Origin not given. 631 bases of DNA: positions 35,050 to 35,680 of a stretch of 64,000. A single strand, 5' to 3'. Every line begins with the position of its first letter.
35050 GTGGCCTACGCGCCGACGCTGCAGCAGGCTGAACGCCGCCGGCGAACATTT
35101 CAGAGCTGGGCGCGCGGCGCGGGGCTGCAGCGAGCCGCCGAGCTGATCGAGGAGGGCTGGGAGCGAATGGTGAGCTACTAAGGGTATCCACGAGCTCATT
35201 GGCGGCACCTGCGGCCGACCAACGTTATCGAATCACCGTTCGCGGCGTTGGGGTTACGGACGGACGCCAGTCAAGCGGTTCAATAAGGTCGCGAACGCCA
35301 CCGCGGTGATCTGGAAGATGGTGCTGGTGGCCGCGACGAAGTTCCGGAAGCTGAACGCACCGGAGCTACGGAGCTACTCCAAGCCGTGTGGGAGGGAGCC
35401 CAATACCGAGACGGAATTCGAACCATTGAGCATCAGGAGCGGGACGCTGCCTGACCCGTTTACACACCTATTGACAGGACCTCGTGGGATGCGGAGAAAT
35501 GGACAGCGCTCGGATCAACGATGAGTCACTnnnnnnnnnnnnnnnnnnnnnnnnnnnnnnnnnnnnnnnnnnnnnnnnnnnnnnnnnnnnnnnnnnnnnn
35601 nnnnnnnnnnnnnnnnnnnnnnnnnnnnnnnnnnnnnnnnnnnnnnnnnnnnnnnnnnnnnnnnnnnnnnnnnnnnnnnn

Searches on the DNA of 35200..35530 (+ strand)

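Call 70: search_dna_similar(query=window:35200-35530:+, collection=plasmids, mode=distant, max_rows=8)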
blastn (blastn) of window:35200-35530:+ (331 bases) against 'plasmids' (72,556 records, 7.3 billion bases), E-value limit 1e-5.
Records with a match: 1; places in all: 1; records where one place covers at least 80% of the query: 1.
Best place of each record, by identity: 60-80% 1.
By first word of the organism name: Allomeiothermus 1.
By predicted mobility (MOB-suite, as given by PLSDB): non-mobilizable 1.
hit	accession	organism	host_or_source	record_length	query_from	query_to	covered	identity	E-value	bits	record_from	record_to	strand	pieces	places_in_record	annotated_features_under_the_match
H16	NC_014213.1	Allomeiothermus silvanus DSM 9946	hot spring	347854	1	284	86%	72.6%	5e-30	139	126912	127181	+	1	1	IS256 family transposase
